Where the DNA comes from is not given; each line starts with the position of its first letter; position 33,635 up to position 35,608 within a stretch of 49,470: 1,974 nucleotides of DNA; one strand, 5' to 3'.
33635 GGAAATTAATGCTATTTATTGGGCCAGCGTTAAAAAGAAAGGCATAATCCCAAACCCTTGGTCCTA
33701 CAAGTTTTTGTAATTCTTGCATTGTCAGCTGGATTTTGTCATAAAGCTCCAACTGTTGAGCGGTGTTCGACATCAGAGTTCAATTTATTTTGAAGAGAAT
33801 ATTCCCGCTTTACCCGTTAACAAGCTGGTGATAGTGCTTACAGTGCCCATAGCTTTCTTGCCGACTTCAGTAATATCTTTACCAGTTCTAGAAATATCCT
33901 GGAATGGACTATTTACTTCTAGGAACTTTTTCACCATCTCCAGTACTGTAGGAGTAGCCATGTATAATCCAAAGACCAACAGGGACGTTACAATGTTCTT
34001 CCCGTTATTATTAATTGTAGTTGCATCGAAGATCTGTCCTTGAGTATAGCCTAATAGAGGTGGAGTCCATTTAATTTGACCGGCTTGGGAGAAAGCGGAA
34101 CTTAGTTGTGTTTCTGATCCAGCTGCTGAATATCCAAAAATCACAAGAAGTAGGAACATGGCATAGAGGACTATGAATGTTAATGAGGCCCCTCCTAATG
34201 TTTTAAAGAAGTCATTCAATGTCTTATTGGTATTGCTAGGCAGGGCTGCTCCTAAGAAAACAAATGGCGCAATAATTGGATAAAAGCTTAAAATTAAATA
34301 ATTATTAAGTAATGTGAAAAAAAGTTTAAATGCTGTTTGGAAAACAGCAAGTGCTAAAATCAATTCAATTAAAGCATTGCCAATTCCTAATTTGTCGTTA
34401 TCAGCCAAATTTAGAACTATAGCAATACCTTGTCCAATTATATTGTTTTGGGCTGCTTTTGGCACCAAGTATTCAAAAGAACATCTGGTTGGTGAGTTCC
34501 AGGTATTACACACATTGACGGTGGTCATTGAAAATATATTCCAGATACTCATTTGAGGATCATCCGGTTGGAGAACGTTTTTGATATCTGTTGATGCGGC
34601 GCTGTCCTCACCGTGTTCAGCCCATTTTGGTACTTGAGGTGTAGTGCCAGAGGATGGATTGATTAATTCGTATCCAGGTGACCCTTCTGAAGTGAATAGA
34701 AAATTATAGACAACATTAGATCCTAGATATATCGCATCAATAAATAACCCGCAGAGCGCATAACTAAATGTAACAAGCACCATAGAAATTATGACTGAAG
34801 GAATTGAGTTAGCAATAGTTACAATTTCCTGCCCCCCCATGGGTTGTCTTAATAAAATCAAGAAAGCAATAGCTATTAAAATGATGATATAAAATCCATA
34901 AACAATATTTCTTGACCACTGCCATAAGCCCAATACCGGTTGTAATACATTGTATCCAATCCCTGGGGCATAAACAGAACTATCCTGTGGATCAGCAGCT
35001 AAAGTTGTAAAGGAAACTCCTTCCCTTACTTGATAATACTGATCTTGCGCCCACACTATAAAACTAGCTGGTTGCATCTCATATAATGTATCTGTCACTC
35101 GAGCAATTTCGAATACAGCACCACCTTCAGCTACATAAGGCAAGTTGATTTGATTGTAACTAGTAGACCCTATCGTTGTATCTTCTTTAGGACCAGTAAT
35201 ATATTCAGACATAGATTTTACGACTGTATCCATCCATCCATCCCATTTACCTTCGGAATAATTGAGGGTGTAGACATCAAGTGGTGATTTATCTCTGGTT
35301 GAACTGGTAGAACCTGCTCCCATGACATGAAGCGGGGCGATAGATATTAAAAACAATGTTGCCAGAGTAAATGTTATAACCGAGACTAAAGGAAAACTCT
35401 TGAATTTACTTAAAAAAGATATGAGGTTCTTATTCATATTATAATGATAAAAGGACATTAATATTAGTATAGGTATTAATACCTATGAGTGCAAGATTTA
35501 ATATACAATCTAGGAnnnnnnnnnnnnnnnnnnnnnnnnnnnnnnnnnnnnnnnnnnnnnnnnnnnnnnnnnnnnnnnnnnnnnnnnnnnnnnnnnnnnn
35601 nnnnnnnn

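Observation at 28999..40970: Six-gene, 12-kb orphan operon encoding a putative membrane-embedded complex with no recognisable family or NTPase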

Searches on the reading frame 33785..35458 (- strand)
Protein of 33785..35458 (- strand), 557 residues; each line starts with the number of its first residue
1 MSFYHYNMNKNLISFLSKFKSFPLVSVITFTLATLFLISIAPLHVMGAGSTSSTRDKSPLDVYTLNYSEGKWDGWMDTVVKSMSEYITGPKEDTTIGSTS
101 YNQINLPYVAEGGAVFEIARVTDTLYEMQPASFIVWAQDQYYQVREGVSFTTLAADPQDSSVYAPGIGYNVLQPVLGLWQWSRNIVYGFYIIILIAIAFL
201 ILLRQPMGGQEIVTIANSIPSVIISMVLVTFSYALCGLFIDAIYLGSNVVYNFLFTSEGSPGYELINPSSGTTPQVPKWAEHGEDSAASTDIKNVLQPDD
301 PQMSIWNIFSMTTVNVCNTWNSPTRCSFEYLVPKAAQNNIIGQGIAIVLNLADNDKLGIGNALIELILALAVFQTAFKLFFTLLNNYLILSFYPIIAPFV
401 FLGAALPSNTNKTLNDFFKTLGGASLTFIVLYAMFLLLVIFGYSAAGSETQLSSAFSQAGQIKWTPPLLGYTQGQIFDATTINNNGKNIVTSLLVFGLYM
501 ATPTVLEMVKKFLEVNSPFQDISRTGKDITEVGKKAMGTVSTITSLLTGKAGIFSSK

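Call 5: search_protein_families(library=pfam, proteins=[window:33785-35458:-], max_evalue=1)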
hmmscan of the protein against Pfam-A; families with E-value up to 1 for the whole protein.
window:33785-35458:- (557 aa): 0 families

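Call 6: search_protein_families(library=ncbifam, proteins=[window:33785-35458:-], max_evalue=1)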
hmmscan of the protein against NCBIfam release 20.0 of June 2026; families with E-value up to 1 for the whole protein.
window:33785-35458:- (557 aa): 0 families

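Call 9: find_encoding_contigs(protein=window:33785-35458:-, flank=10000, max_places=6)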
Protein window:33785-35458:- (557 aa): 4 contigs read that carry it; 3 places shown.
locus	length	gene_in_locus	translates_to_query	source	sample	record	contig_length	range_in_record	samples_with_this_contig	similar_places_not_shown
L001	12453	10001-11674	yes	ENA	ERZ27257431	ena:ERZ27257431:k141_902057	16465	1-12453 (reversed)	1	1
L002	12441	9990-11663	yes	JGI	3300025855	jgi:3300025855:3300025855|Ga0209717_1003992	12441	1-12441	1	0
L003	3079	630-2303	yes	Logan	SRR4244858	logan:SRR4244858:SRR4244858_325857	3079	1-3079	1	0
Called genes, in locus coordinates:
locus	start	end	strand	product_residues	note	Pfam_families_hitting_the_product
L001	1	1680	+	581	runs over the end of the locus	PF01558:POR, PF01855:POR_N, PF17147:PFOR_II (weak)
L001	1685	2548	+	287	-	PF02775:TPP_enzyme_C, PF12367:PFO_beta_C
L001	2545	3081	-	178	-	PF01923:Cob_adeno_trans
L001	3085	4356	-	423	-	-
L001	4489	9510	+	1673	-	-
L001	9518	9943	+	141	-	-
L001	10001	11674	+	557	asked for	-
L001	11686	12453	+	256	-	?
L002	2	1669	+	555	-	?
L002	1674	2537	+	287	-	PF02775:TPP_enzyme_C, PF12367:PFO_beta_C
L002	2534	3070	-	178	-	PF01923:Cob_adeno_trans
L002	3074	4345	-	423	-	-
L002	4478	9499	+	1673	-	-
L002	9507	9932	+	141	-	-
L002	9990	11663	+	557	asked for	-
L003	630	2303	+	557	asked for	-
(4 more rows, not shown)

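Call 10: search_protein_families(library=phrogs, proteins=[window:33785-35458:-], max_evalue=0.1)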
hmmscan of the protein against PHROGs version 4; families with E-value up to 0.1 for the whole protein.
window:33785-35458:- (557 aa): 0 families

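Call 11: find_homologous_proteins(query=window:33785-35458:-, max_evalue=0.001)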
Query window:33785-35458:- (557 aa): 46 proteins with E <= 0.001 among 8000 candidates.
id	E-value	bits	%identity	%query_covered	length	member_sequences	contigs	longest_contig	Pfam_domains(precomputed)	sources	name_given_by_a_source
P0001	0.0e+0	1192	96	100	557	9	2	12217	-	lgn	-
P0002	0.0e+0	1175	96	99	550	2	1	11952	-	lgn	-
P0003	6.6e-253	858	71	96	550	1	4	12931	-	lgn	-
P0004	3.2e-248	843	71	97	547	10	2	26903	-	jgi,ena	-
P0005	1.1e-246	838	84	80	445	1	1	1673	-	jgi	jgi:hypothetical protein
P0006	1.2e-223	762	63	98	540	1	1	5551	-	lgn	-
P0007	9.1e-169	581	53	99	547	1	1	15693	-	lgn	-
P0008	7.9e-168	578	61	78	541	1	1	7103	-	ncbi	-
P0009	7.0e-167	575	53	95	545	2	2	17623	-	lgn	-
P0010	1.5e-166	573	52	96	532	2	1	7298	-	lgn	-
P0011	5.9e-166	571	53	97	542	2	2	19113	-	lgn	-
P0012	1.3e-164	567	52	97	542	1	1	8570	-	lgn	-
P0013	5.9e-164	565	51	97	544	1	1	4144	-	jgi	-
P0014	6.9e-164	565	51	97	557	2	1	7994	-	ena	-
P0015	6.5e-163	561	53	97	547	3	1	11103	-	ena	-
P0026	7.6e-95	337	37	90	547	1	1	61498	-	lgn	-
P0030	4.3e-88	315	38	97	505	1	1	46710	-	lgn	-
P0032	1.9e-80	289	38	76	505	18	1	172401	-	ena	-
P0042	5.0e-71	258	35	76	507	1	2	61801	-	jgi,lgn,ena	-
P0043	4.3e-70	255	35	76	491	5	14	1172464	-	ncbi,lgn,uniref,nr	ncbi:MAG: hypothetical protein QY330_01560 [Candidatus Dojkabacteria bacterium]|uniref:Uncharacteriz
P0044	1.8e-56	210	35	73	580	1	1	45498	-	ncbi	-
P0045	1.4e-55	207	32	74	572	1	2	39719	-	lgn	-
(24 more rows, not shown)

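Call 12: find_encoding_contigs(protein=P0043, flank=10000, max_places=2)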
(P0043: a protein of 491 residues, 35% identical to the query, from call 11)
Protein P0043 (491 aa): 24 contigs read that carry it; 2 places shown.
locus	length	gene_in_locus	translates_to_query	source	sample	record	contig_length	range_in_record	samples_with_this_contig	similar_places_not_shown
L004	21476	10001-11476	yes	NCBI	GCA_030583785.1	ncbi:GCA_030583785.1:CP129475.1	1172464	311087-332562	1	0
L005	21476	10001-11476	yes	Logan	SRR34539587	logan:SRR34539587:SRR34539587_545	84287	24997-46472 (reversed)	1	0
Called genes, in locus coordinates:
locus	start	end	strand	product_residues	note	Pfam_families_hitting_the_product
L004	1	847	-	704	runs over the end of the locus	PF02629:CoA_binding, PF13380:CoA_binding_2, PF13607:Succ_CoA_lig, PF19045:Ligase_CoA_2, PF13549:ATP-grasp_5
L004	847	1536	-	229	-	-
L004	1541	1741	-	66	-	-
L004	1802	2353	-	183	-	PF01923:Cob_adeno_trans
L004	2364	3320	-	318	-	PF01018:GTP1_OBG, PF01926:MMR_HSR1, PF02421:FeoB_N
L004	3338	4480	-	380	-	-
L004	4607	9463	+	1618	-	-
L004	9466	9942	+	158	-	-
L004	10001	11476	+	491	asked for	-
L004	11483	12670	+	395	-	-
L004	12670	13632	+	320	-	-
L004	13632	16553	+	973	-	-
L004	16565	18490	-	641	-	PF05345:He_PIG, PF17963:Big_9 (faint), PF18911:PKD_4 (faint), PF19077:Big_13 (faint)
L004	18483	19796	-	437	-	PF01547:SBP_bac_1, PF13416:SBP_bac_8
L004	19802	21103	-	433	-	PF11258:DUF3048, PF17479:DUF3048_C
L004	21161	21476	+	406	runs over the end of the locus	-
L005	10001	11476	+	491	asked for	-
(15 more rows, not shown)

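Call 13: find_encoding_contigs(protein=P0026, flank=10000, max_places=2)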
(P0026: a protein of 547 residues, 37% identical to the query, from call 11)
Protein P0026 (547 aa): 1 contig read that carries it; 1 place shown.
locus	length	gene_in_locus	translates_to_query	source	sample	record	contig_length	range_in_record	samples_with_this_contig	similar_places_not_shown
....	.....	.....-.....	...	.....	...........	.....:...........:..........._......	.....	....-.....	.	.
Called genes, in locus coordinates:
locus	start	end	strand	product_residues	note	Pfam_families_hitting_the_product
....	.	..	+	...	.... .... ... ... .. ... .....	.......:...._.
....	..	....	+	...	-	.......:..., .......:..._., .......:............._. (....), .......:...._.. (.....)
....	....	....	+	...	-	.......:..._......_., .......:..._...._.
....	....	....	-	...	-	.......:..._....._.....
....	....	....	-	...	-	-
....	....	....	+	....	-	-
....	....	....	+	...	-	-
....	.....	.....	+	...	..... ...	-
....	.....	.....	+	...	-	-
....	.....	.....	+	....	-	-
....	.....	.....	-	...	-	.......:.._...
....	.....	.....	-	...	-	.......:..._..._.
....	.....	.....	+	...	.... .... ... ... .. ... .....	-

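Call 14: find_encoding_contigs(protein=P0044, flank=10000, max_places=2)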
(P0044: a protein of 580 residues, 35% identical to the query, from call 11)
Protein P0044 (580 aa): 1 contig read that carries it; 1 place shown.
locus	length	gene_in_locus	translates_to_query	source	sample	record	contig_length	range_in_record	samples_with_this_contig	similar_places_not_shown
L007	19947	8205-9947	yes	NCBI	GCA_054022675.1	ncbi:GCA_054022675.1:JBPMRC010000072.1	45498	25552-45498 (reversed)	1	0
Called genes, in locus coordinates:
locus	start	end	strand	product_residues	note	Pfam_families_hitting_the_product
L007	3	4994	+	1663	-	?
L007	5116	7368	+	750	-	-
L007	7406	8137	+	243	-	-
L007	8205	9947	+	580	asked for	-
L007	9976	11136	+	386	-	-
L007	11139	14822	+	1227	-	-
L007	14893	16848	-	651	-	PF05345:He_PIG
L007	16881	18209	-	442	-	PF01547:SBP_bac_1, PF13416:SBP_bac_8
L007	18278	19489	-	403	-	PF11258:DUF3048, PF17479:DUF3048_C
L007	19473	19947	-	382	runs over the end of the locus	-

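Call 17: search_solved_structures(query=A1, max_evalue=10)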
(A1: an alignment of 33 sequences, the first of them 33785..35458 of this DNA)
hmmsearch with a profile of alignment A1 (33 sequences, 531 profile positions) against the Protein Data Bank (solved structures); distinct sequences matched with E-value up to 10: 0.

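Call 20: find_related_loci(query=A2, collection=genome_contigs, flank=10000)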
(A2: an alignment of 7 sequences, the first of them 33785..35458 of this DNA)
Query A2 (557 aa) in genome_contigs; peptide patterns used: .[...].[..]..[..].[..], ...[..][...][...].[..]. (x = any residue, [..] = any of these).
31 stretches matched a pattern; 7 encode a relative of the query (tblastn E <= 1e-3); 7 distinct loci.
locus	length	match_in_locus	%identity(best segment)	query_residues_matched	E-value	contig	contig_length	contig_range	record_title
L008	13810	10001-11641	67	19-554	0e+0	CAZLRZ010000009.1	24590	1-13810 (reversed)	MAG TPA_asm: uncultured Candidatus Saccharibacteria bacterium isolate SRP192927_co4_1070 genome assembly, contig: NODE_3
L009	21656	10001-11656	70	12-556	0e+0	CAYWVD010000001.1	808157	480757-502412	MAG TPA_asm: uncultured Candidatus Saccharibacteria bacterium isolate SRP278314_co2_217 genome assembly, contig: NODE_1_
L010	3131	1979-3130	49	1-398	9e-116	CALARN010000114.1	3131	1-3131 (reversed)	MAG TPA_asm: uncultured bacterium isolate SRR3330211_bin.134_CONCOCT_v1.1_MAG genome assembly, contig: ERZ724082.28984,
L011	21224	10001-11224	38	123-538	4e-87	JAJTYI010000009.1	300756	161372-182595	MAG: bacterium isolate DTUPAT2 9-Genome5, whole genome shotgun sequence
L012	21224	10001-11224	38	123-538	5e-87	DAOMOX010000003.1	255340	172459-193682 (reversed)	MAG TPA_asm: Candidatus Dojkabacteria bacterium isolate AMR_MDS_5875 NODE_24_length_255340_cov_26.809303, whole genome s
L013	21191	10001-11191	35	110-535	3e-80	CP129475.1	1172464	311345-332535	MAG: Candidatus Dojkabacteria bacterium isolate cMAG.21 chromosome, complete genome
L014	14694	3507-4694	38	119-531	2e-69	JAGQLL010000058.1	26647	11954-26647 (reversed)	MAG: Candidatus Dojkabacteria bacterium isolate HKST-UBA15 2011-04-20_1_(paired)_contig_467720, whole genome shotgun seq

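Call 34: search_protein_representatives(alignment_id=A1)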
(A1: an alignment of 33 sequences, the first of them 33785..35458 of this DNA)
Query: 33 sequences, 531 profile positions. Proteins with E-value up to 0.001 (for the whole library): 3155; up to 1e-10: 2823; up to 1e-30: 988. The best 150 are listed.
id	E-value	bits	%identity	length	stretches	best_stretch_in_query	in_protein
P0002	1.2e-213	726.9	-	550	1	1-526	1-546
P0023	4.7e-192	655.7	-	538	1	1-529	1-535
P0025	9.7e-182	621.7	-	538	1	10-529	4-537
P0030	3.7e-179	613.2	-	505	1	5-525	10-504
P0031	4.8e-174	596.3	-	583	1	6-525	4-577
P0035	2.2e-172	590.8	-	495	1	7-523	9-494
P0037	4.4e-170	583.2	-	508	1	3-525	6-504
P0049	9.0e-169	578.9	-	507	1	53-526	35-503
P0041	1.4e-166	571.7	-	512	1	3-511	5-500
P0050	4.7e-165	566.6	-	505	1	9-521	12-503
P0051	3.8e-157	540.5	-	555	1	5-520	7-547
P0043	2.0e-145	501.9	-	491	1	4-522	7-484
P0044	1.6e-144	498.9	-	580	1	20-519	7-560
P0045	4.4e-142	490.8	-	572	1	15-520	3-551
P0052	6.4e-138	477.1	-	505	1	20-522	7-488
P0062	2.5e-116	405.8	-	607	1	55-526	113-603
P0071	1.9e-107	376.5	-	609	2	55-524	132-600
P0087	8.7e-86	305.0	-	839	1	13-499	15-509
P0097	5.6e-80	285.9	-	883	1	8-498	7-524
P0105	3.6e-76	273.3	-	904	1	16-508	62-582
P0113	5.2e-75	269.5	-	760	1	88-523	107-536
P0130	3.7e-71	256.8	-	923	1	54-515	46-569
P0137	3.6e-70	253.5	-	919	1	12-489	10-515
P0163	3.1e-65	237.2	-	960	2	88-254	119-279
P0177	1.5e-58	215.1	-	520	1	14-515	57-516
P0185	5.6e-53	196.8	-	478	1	16-489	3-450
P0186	1.5e-51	192.0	-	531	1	17-509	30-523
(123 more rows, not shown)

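Call 35: search_protein_families(library=pfam, proteins=[P0087, P0097, P0105, P0130, P0163, P0062, P0071, P0186, P0137, P0113], max_evalue=0.01)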
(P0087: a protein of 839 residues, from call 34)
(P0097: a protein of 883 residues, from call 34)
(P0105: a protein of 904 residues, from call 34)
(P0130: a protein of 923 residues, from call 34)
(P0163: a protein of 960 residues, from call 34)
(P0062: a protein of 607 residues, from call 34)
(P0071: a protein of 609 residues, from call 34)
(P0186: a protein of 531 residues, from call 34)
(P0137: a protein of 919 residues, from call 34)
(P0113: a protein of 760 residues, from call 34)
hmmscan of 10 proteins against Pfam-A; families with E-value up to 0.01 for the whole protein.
P0087 (839 aa): 0 families

P0097 (883 aa): 0 families

P0105 (904 aa): 0 families

P0130 (923 aa): 0 families

P0163 (960 aa): 0 families

P0062 (607 aa): 0 families

P0071 (609 aa): 0 families

P0186 (531 aa): 0 families

P0137 (919 aa): 0 families

P0113 (760 aa): 0 families

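Call 36: predict_structure(alignment_id=A1)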
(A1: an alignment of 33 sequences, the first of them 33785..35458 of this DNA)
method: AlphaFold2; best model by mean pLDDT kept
length: 557 residues; sequences in the alignment: 33
mean_pLDDT: 67.3   pTM: 0.61
mean pLDDT of the five models: 67.3, 64.9, 64.1, 62.6, 61.0
residues with pLDDT >= 90: 104; 70-90: 149; 50-70: 178; < 50: 126
segments of 3 or more residues with pLDDT < 50: 1-3, 41-68, 70-73, 89-111, 125-132, 147-163, 319-322, 478-486, 549-557
pLDDT, mean of each block of 10 residues (from residue 1): 50 70 77 73 36 37 45 51 54 36 34 52 47 55 55 40 60 83 92 88 69 68 91 92 90 87 81 75 64 80 78 62 54 64 66 55 71 87 92 92 86 93 95 93 63 53 53 54 51 85 93 79 61 55 50 43
secondary structure, 60 per line:
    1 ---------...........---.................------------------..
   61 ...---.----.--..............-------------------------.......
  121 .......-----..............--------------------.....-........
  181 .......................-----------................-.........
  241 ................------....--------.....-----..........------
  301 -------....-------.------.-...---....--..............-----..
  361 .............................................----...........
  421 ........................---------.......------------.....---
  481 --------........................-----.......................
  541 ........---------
elements in order: H10-20 H24-40 H59-63 H75-88 H114-127 H133-146 H167-171 H173-203 H215-230 H232-256 H263-266 E275-279 E285-291 H308-311 H334-337 H340-353 H359-405 H410-444 H454-460 H473-477 H489-512 H518-548

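Call 39: find_encoding_contigs(protein=P0087, flank=10000, max_places=2)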
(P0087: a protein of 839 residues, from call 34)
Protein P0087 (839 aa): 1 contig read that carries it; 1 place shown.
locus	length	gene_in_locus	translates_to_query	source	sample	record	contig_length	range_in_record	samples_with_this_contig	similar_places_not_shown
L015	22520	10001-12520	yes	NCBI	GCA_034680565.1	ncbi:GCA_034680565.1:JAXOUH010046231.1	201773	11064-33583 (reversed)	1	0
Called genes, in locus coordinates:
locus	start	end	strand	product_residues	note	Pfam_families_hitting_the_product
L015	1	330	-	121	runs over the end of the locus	-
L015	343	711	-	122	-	PF01850:PIN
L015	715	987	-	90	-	-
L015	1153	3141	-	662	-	PF01411:tRNA-synt_2c, PF07973:tRNA_SAD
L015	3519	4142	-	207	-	PF03575:Peptidase_S51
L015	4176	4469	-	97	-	-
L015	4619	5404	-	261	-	-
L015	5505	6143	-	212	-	PF09335:VTT_dom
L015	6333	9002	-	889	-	PF00122:E1-E2_ATPase, PF08282:Hydrolase_3 (faint), PF00702:Hydrolase, PF13419:HAD_2 (faint)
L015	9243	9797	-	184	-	PF01923:Cob_adeno_trans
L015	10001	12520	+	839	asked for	-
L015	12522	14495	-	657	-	-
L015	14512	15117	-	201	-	-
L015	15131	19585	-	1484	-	-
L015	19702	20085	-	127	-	PF05635:23S_rRNA_IVP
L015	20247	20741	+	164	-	-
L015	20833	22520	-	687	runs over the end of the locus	-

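Call 40: fold_search(model_id=the predicted structure, library=pdb)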
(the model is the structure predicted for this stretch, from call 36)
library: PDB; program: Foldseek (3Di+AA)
matches with E <= 10: 103; with E <= 0.001: 0
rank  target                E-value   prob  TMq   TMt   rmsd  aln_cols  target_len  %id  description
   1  8rt9_F                1.9e-02  1.00  0.25  0.42  11.1       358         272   14  Stalk complex full-length structure (TrwJ/VirB5-TrwI/VirB6) from the fully-assembled R388 type IV secretion system det (released 2024-06-19)
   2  8rtd_L                2.0e-02  0.99  0.25  0.43  10.4       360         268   14  Stalk-Arches-IMC structure from the fully-assembled R388 type IV secretion system determined by cryo-EM. (released 2024-06-19)
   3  4jkv_A                4.0e-01  0.13  0.11  0.13  25.7       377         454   10  Structure of the human smoothened 7TM receptor in complex with an antitumor agent (released 2013-04-24)
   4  7o3v_J                5.7e-01  0.54  0.22  0.38  11.7       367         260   13  Stalk complex structure (TrwJ/VirB5-TrwI/VirB6) from the fully-assembled R388 type IV secretion system determined by c (released 2022-06-22)
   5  6o3c_A                6.5e-01  0.07  0.09  0.11  28.2       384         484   11  Crystal structure of active Smoothened bound to SAG21k, cholesterol, and NbSmo8 (released 2019-07-03)
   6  6d35                  7.7e-01  0.04  0.07  0.07  36.3       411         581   11  Crystal structure of Xenopus Smoothened in complex with cholesterol (released 2018-05-23)
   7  6eyu_C                1.0e+00  0.08  0.10  0.19  25.9       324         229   13  Crystal structure of the inward H(+) pump xenorhodopsin (released 2017-12-13)
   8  8b8q_A                1.1e+00  0.07  0.13  0.11  29.8       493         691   11  Structure of mTMEM16F in lipid Nanodiscs in the presence of Ca2+ (released 2022-12-21)
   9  7o3v_G                1.2e+00  0.28  0.18  0.33  15.0       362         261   12  Stalk complex structure (TrwJ/VirB5-TrwI/VirB6) from the fully-assembled R388 type IV secretion system determined by c (released 2022-06-22)
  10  8rtd_H                1.5e+00  0.33  0.19  0.39  11.6       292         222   15  Stalk-Arches-IMC structure from the fully-assembled R388 type IV secretion system determined by cryo-EM. (released 2024-06-19)
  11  8eig                  1.9e+00  0.04  0.10  0.07  33.5       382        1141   15  The complex of phosphorylated human delta F508 cystic fibrosis transmembrane conductance regulator (CFTR) with elexacaft (released 2022-10-19)
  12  8rtd_I                2.1e+00  0.28  0.20  0.41  11.1       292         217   14  Stalk-Arches-IMC structure from the fully-assembled R388 type IV secretion system determined by cryo-EM. (released 2024-06-19)
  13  6bpl_A                2.4e+00  0.04  0.11  0.10  24.7       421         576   11  E. coli MsbA in complex with LPS and inhibitor G907 (released 2018-05-02)
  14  8iuf_N4               2.4e+00  0.03  0.09  0.10  26.8       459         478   10  Cryo-EM structure of Euglena gracilis super-complex I+III2+IV, composite (released 2024-02-28)
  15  9cvc_B                2.4e+00  0.02  0.08  0.08  28.4       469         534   11  CDAN1 dimer with three ASF1A (released 2025-03-26)
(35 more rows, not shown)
